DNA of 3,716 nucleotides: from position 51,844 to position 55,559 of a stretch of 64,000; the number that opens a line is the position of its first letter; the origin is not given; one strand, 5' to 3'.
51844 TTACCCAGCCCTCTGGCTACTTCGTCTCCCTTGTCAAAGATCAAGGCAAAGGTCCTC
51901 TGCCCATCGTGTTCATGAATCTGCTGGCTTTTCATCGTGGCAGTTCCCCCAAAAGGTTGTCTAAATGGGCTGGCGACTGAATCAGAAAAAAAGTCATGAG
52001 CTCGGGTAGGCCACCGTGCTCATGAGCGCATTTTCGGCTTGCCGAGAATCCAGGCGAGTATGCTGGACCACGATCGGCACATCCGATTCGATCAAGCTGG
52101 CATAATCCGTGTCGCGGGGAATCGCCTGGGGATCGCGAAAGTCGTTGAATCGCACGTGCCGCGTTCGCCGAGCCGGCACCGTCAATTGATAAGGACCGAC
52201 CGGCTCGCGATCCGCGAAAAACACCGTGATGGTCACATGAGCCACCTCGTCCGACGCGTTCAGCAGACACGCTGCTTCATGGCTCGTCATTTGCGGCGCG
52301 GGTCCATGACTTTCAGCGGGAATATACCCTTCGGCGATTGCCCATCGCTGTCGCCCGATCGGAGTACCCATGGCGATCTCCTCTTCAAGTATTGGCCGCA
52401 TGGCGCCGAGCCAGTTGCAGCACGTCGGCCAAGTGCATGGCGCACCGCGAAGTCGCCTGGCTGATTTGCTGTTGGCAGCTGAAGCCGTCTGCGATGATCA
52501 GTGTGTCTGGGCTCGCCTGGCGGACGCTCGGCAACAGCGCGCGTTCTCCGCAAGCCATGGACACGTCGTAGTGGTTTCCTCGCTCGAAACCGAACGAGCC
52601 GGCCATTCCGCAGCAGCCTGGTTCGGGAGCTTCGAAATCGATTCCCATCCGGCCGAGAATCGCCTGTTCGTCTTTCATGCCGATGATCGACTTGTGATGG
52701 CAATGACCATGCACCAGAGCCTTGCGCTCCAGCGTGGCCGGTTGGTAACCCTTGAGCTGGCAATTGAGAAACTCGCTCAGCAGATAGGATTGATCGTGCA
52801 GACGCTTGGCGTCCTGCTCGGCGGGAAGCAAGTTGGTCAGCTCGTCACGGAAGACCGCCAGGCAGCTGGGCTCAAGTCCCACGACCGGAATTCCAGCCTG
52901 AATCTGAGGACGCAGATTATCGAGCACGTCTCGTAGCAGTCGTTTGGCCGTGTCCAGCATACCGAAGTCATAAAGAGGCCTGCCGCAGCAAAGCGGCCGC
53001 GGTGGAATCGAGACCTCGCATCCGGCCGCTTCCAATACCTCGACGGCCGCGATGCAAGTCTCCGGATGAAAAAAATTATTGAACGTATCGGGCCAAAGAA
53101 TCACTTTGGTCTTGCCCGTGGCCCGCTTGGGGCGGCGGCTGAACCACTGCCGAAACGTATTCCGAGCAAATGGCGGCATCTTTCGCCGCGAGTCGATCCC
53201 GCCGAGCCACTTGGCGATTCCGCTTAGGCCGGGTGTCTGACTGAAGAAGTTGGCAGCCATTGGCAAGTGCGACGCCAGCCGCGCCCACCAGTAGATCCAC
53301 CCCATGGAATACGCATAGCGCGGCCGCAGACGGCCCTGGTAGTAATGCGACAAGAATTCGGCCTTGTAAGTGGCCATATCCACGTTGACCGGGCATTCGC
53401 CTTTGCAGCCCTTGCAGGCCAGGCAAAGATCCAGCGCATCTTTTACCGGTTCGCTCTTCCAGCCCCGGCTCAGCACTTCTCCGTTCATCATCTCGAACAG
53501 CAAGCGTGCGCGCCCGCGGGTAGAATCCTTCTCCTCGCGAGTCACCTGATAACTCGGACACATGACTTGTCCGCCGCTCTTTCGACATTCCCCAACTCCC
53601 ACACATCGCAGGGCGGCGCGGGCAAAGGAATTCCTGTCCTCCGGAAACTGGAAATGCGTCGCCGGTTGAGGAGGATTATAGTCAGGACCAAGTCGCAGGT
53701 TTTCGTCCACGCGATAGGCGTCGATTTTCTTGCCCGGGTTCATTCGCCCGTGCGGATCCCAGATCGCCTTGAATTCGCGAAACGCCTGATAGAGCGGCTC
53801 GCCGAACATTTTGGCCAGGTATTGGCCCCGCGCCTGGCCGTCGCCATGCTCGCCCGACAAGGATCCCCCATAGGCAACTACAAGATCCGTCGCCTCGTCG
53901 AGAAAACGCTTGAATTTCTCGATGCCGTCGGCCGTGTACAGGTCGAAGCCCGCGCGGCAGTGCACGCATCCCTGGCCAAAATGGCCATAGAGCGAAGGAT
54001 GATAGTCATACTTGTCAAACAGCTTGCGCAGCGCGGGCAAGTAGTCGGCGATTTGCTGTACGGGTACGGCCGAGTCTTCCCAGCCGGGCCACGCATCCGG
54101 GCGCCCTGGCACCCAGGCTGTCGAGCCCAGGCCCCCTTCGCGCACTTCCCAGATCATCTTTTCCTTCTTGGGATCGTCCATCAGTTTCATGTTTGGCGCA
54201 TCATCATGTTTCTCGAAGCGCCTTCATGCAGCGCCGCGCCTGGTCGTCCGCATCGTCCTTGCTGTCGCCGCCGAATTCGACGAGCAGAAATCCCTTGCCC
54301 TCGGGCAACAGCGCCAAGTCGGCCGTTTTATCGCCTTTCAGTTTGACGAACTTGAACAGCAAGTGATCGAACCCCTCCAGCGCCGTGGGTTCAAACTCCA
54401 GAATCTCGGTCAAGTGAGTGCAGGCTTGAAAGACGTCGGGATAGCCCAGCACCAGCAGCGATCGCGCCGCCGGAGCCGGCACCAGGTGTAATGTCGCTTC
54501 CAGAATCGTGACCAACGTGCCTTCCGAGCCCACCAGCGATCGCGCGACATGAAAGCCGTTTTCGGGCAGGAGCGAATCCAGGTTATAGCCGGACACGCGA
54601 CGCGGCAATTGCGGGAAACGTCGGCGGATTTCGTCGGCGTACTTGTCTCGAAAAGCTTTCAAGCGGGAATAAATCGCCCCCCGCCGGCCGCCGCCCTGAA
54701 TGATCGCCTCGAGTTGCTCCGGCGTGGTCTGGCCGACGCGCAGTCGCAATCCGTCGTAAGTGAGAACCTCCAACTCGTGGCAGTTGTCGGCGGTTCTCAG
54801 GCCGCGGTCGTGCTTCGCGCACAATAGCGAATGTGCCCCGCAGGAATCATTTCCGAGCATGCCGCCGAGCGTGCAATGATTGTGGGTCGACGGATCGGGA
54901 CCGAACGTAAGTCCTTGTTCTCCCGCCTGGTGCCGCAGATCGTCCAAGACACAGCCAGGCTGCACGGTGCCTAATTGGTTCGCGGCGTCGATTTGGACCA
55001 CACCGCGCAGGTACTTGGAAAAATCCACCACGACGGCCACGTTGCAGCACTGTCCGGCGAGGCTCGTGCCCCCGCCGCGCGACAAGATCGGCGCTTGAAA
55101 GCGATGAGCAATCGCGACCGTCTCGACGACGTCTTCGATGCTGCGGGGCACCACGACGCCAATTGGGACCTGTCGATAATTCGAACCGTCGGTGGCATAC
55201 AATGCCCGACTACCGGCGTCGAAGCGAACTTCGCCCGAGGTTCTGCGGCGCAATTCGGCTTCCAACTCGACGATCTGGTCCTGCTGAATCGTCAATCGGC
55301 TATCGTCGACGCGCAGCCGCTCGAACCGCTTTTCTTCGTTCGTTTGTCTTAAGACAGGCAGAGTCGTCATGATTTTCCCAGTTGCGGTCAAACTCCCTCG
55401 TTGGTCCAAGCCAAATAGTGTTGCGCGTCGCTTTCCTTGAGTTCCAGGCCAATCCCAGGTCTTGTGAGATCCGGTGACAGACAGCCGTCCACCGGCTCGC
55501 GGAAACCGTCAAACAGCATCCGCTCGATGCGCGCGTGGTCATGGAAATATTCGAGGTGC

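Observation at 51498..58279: Five-gene operon resembling a mandelate-type 2-hydroxyacid pathway, ending in two small putative regulator/binding proteins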

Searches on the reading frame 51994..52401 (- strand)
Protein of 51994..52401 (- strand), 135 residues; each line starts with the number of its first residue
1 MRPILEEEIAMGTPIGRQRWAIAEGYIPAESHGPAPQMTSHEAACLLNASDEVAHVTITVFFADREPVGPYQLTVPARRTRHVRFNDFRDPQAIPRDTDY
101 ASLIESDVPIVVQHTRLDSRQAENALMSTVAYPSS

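Call 5: search_protein_families(library=pfam, proteins=[window:51994-52401:-], max_evalue=0.01)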
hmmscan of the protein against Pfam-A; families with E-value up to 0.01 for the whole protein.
window:51994-52401:- (135 aa): 1 family
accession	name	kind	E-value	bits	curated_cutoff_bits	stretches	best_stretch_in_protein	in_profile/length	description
PF07100.16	ASRT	-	9.4e-57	190.6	25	1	15-133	1-119/119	Anabaena sensory rhodopsin transducer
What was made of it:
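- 51994..52371 (-): ASRT-family small protein, 125 aa counted from the ATG at 52371. PF07100 scores 190.6 bits (call 5).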

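Call 6: search_protein_families(library=ncbifam, proteins=[window:51994-52401:-], max_evalue=0.01)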
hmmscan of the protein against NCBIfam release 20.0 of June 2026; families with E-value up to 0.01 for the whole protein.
window:51994-52401:- (135 aa): 0 families

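Call 28: search_solved_structures(query=window:51994-52401:-, max_evalue=0.001)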
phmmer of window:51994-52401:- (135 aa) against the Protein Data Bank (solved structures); distinct sequences matched with E-value up to 0.001: 3.
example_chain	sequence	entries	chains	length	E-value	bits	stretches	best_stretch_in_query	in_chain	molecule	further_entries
2ii7_A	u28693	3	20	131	1.7e-57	196.2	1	12-134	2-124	Anabaena sensory rhodopsin transducer protein | Sensory rhodopsin transducer protein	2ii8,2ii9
2iia_A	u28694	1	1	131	2.6e-57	195.6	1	14-134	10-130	Sensory rhodopsin transducer protein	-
1nc7_A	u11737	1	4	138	1.1e-16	64.2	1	12-132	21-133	hypothetical protein TM1070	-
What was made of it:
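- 51994..52371 (-): Anabaena ASRT 2ii7 scores 196 bits (call 28).
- On ASRT family (PF07100): Pfam scores 190.6 bits (call 5) and Anabaena ASRT 196 bits (call 28).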

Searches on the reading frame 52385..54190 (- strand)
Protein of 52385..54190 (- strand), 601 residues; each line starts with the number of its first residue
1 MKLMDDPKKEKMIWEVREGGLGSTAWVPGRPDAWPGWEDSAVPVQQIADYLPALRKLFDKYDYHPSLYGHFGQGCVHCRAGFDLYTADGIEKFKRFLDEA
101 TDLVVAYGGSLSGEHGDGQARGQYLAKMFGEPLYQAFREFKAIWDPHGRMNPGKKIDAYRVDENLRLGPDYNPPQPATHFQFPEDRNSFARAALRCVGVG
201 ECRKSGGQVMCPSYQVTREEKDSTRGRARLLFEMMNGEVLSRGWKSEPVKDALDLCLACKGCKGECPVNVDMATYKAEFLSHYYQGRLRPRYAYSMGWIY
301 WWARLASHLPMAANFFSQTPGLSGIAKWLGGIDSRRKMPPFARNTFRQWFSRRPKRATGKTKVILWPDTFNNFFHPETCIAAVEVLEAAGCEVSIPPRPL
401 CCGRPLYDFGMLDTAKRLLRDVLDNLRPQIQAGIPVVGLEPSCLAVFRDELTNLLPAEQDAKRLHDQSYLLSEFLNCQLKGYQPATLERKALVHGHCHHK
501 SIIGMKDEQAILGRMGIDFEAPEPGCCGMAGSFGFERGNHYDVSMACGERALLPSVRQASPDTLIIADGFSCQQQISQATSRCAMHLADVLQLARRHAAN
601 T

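Call 5: search_protein_families(library=pfam, proteins=[window:52385-54190:-], max_evalue=0.01)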
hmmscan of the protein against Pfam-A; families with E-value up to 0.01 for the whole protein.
window:52385-54190:- (601 aa): 4 families
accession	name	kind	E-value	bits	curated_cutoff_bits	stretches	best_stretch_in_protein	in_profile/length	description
PF02913.24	FAD-oxidase_C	-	4.5e-40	138.4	21.2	1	5-154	99-247/248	FAD linked oxidases, C-terminal domain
PF02754.22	CCG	-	4.4e-09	36.8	20.6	1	375-447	14-84/85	Cysteine-rich domain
PF13183.11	Fer4_8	-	1.5e-08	35.5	27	1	193-270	2-68/68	4Fe-4S dicluster domain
PF13534.11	Fer4_17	-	2.1e-07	31.8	22.2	1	195-271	1-61/61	4Fe-4S dicluster domain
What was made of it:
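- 52385..55370 (-): YdiJ-architecture FAD/Fe-S/CCG D-2-hydroxyacid-type dehydrogenase, interrupted by a one-base frameshift near 54220-54225 (994 aa once repaired). Pfam domains are split across two ORFs (call 5).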

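Call 6: search_protein_families(library=ncbifam, proteins=[window:52385-54190:-], max_evalue=0.01)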
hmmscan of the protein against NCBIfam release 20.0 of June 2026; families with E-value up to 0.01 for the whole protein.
window:52385-54190:- (601 aa): 8 families
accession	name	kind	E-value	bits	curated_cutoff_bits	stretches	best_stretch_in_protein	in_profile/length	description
NF049975.1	2HglutDHaseYdiJ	equivalog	5.7e-85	285.9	1350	2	246-591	662-1014/1018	D-2-hydroxyglutarate dehydrogenase YdiJ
NF008369.0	PRK11168.1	equivalog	8.9e-52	176.3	278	1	246-593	50-397/401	anaerobic glycerol-3-phosphate dehydrogenase subunit C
TIGR03379.1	glycerol3P_GlpC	equivalog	1.2e-31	109.8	279.9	1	248-591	46-392/397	anaerobic glycerol-3-phosphate dehydrogenase subunit GlpC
NF045670.1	quin_L_LdhH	equivalog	4.7e-29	101.2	800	1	247-577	347-686/706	L-lactate dehydrogenase (quinone) large subunit LdhH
NF008434.0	PRK11274.1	equivalog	4.5e-23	81.8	333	1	195-592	24-404/409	glycolate oxidase subunit GlcF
TIGR00387.1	glcD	equivalog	3.5e-18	65.6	567.9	1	37-154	296-413/413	glycolate oxidase subunit GlcD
NF008408.0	PRK11230.1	equivalog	6.3e-12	44.7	897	1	39-158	355-474/499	glycolate oxidase subunit GlcD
NF004898.0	PRK06259.1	equivalog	8.1e-12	44.5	385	1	357-590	258-477/488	fumarate reductase (CoM/CoB) subunit TfrB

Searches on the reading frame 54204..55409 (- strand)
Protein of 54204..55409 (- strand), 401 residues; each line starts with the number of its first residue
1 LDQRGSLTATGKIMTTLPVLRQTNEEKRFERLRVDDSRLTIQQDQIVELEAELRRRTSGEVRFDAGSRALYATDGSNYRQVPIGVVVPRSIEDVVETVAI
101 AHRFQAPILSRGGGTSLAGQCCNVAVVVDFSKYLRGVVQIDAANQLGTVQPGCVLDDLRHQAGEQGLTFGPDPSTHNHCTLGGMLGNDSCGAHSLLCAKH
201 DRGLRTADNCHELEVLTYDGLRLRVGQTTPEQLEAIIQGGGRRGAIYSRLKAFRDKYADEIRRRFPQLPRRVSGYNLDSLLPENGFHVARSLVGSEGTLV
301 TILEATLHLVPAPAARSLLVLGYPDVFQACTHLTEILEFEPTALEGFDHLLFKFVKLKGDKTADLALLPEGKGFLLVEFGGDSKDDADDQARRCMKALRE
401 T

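Call 5: search_protein_families(library=pfam, proteins=[window:54204-55409:-], max_evalue=0.01)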
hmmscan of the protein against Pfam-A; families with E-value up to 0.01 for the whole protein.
window:54204-55409:- (401 aa): 2 families
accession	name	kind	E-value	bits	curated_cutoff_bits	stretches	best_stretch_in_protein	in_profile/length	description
PF01565.28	FAD_binding_4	-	3.4e-31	108.2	26.4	1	82-225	1-138/139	FAD binding domain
PF02913.24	FAD-oxidase_C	-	0.00045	20.4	21.2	1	313-399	2-88/248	FAD linked oxidases, C-terminal domain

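Call 6: search_protein_families(library=ncbifam, proteins=[window:54204-55409:-], max_evalue=0.01)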
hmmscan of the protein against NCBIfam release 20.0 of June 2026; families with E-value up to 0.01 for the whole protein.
window:54204-55409:- (401 aa): 8 families
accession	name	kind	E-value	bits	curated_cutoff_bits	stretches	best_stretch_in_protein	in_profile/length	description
NF049975.1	2HglutDHaseYdiJ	equivalog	5.3e-57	193.3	1350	1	52-398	21-372/1018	D-2-hydroxyglutarate dehydrogenase YdiJ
TIGR00387.1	glcD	equivalog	5e-30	104.7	567.9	2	85-228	1-139/413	glycolate oxidase subunit GlcD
NF008408.0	PRK11230.1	equivalog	3.7e-25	88.4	897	2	52-228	24-197/499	glycolate oxidase subunit GlcD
NF008439.0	PRK11282.1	equivalog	2.4e-10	39.8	284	2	91-191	8-108/358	glycolate oxidase subunit GlcE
NF053785.1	DcplphribOxDprE1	equivalog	2.1e-06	27.2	500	1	85-246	18-173/449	decaprenylphosphoryl-beta-D-ribose oxidase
TIGR01678.1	FAD_lactone_ox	subfamily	5.4e-06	25.6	396.8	1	78-170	11-102/438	sugar 1,4-lactone oxidase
TIGR01677.1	pln_FAD_oxido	subfamily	0.00079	18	383.1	1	85-192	37-148/560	FAD-dependent oxidoreductase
TIGR01679.1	bact_FAD_ox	subfamily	0.0014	17.6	292.25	1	83-200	13-125/419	FAD-linked oxidoreductase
